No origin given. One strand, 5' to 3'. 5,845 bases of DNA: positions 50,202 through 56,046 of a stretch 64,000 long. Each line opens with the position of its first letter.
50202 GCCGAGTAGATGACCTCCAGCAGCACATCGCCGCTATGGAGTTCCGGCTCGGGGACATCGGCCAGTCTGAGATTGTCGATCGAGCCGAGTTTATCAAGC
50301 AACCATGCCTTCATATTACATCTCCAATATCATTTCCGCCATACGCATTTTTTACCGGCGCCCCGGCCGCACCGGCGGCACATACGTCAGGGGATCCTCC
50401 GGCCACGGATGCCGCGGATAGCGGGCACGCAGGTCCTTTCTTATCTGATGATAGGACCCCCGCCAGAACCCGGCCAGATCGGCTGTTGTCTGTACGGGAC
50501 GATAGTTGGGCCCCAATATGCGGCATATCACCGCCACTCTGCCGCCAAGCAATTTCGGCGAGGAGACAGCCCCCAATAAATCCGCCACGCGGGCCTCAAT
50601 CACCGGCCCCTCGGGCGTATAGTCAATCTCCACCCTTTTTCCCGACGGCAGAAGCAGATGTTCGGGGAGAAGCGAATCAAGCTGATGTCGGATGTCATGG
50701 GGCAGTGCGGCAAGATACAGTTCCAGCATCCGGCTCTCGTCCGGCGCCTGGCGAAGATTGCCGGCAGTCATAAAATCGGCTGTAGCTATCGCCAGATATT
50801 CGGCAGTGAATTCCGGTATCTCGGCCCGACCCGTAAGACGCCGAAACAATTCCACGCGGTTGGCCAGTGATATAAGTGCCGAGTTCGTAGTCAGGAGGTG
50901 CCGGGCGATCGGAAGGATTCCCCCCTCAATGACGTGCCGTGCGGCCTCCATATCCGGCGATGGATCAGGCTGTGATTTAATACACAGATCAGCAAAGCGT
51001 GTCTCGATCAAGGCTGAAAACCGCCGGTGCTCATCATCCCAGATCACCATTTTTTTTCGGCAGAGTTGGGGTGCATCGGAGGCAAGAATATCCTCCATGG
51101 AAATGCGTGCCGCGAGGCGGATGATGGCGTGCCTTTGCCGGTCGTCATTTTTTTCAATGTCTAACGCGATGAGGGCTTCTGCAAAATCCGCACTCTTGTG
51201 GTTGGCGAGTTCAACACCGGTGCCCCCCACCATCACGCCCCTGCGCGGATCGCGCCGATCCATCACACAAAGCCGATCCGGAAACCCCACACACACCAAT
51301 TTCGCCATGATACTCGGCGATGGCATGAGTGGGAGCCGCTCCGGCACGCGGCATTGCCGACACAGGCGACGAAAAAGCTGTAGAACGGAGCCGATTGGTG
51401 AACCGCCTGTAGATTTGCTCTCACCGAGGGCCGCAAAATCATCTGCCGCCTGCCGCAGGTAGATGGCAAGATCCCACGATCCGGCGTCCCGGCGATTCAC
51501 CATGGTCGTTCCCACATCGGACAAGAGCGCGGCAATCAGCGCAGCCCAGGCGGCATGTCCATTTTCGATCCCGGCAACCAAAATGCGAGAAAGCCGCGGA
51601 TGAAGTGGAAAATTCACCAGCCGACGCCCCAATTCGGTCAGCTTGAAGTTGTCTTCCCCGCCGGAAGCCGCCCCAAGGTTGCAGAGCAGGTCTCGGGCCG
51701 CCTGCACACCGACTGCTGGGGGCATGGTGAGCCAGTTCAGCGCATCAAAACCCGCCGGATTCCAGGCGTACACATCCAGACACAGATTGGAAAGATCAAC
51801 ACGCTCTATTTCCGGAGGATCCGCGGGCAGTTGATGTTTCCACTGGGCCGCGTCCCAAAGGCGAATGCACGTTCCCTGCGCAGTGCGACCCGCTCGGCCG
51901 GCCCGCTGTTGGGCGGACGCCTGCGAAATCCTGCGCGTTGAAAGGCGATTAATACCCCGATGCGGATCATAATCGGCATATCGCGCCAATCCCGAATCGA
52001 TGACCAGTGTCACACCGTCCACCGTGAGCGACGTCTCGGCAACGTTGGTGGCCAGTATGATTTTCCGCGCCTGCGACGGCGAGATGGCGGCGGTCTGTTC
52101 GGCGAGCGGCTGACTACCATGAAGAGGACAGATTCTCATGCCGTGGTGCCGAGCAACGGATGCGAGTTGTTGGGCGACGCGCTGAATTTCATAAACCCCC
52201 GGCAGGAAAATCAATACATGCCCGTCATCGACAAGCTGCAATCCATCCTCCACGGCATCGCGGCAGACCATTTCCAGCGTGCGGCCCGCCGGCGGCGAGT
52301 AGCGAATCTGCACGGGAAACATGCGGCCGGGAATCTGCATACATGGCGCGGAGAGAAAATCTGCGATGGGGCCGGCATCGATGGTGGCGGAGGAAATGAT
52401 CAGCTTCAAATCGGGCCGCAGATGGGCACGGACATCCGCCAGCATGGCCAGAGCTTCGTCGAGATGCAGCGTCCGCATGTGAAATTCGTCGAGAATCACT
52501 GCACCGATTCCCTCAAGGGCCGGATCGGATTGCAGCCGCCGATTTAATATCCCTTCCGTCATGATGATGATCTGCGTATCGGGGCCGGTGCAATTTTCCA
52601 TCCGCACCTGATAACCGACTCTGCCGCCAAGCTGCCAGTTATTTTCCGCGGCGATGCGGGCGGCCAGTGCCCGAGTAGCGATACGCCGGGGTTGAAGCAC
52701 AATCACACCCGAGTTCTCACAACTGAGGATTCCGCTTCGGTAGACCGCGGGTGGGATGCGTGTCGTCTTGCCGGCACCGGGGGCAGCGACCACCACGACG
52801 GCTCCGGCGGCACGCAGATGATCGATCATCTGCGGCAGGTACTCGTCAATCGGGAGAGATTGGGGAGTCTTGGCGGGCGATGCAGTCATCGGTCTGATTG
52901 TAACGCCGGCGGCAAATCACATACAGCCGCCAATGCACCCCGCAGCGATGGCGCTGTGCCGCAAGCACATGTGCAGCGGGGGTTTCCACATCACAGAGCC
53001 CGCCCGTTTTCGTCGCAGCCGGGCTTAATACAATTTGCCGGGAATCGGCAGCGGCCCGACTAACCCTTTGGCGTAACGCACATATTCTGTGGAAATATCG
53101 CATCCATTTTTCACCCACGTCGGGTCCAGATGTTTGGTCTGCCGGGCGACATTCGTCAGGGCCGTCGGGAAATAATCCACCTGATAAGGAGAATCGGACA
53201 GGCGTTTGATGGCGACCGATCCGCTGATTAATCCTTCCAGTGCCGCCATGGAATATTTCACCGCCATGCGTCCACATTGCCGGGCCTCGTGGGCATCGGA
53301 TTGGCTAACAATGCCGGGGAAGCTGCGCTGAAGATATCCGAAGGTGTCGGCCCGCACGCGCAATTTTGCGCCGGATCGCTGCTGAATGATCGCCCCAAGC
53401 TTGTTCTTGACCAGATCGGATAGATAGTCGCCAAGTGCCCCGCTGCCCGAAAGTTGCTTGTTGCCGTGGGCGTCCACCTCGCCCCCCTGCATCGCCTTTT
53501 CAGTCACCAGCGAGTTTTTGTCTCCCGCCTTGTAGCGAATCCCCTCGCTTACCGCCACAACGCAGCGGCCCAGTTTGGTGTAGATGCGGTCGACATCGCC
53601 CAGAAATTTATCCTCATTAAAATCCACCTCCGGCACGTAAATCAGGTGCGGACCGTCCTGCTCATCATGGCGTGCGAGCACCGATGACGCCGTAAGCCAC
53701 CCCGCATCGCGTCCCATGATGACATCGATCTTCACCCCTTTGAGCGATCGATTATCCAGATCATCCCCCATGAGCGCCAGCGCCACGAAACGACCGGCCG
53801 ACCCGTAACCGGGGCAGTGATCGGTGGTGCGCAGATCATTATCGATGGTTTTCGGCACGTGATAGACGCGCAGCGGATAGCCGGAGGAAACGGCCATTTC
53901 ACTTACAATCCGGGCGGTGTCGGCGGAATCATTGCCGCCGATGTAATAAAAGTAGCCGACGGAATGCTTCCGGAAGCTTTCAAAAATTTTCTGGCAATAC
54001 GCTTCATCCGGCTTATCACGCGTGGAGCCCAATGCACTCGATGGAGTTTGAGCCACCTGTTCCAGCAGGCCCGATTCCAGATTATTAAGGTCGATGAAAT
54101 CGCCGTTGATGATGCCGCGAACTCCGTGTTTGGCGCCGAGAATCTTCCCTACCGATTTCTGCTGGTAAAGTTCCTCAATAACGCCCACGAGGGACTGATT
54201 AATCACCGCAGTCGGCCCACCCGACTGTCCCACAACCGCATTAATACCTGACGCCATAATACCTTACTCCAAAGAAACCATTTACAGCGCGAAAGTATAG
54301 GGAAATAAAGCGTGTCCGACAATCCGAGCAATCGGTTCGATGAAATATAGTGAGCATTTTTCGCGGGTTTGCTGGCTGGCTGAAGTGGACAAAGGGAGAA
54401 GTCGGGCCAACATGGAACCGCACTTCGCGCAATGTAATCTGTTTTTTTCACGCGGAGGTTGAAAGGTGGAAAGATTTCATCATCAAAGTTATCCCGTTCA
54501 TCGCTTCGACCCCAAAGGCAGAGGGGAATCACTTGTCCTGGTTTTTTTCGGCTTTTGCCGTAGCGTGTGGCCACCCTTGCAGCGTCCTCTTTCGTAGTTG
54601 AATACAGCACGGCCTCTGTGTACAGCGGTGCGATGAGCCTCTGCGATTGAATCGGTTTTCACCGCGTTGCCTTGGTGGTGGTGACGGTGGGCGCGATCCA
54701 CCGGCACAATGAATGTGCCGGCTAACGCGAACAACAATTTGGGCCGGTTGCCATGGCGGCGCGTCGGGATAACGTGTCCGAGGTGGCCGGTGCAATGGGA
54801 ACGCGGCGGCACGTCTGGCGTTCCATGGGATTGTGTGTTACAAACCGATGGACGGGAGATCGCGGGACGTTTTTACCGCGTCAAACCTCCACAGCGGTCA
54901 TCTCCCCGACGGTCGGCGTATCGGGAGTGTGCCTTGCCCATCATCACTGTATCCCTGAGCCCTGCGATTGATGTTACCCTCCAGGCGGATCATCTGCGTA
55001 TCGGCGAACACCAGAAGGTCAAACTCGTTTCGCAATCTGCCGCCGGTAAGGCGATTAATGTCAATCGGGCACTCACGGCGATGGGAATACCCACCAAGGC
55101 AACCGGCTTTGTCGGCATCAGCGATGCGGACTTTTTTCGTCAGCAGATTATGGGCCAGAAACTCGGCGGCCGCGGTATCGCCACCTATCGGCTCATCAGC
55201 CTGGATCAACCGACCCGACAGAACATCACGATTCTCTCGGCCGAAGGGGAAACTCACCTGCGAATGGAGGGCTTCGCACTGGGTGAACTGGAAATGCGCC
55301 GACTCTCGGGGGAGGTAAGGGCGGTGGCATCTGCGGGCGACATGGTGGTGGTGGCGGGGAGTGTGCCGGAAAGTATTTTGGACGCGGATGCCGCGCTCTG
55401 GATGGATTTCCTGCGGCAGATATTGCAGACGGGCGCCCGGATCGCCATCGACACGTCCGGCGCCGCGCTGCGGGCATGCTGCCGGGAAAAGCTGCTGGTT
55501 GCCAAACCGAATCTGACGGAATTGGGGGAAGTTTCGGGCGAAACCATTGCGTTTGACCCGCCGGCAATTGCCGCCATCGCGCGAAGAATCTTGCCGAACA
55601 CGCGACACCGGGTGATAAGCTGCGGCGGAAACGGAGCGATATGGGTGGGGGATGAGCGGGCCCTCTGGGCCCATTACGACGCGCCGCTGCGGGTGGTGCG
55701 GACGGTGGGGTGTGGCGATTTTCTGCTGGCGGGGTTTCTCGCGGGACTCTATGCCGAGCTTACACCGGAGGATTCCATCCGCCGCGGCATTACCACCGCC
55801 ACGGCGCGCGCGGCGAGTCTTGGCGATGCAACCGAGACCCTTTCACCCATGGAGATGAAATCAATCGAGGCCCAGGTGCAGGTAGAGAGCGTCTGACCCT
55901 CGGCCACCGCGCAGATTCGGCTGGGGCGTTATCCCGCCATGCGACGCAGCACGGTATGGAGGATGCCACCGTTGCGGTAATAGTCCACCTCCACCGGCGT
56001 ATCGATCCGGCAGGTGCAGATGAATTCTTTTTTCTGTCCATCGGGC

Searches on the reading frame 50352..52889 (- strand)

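Call 46: search_protein_families(library=pfam, proteins=[window:50352-52889:-], max_evalue=0.0001)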
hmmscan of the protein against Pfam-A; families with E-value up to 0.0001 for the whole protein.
window:50352-52889:- (845 aa): 3 families
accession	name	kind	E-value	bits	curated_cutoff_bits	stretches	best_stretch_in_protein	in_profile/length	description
PF08482.15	HrpB_C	-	3.8e-37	128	25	1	717-833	16-133/133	ATP-dependent helicase C-terminal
PF00271.37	Helicase_C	-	1.8e-12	47.9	23.5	1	218-336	11-109/110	Helicase conserved C-terminal domain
PF00270.35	DEAD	-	3.6e-09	37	26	1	21-171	7-161/167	DEAD/DEAH box helicase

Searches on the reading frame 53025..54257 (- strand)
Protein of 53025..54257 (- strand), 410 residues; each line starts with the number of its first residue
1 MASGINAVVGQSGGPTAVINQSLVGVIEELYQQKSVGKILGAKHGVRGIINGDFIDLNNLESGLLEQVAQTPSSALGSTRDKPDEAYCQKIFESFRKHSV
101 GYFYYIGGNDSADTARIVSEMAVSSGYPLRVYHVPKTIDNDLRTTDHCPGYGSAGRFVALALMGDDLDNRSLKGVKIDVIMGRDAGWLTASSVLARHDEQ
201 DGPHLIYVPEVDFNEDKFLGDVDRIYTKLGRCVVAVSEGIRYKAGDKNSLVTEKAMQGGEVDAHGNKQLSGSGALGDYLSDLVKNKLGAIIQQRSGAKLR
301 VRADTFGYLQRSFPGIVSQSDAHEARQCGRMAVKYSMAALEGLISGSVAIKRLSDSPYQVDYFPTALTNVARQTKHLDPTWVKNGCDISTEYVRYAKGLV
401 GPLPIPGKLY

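Call 46: search_protein_families(library=pfam, proteins=[window:53025-54257:-], max_evalue=0.0001)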
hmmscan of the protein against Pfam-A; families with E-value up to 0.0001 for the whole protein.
window:53025-54257:- (410 aa): 1 family
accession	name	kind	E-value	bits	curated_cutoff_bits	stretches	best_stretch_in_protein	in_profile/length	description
PF00365.25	PFK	-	3.1e-45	155.1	30.9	1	8-334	3-275/277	Phosphofructokinase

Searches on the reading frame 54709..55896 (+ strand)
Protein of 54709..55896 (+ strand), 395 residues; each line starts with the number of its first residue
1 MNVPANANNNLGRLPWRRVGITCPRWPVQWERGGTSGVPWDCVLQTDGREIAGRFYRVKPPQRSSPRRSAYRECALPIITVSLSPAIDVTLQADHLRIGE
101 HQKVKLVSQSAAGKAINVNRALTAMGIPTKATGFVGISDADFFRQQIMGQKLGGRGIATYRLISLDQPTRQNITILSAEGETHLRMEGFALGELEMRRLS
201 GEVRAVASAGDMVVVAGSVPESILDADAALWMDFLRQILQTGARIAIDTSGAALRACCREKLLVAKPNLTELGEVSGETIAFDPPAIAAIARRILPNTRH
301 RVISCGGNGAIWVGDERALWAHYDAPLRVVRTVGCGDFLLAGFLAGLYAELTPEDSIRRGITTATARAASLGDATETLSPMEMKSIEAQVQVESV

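Call 46: search_protein_families(library=pfam, proteins=[window:54709-55896:+], max_evalue=0.0001)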
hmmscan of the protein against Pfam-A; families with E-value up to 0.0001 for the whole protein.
window:54709-55896:+ (395 aa): 1 family
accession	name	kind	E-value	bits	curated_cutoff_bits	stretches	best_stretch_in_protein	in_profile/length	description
PF00294.29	PfkB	-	1.2e-30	107.3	25.8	1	87-374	12-296/302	pfkB family carbohydrate kinase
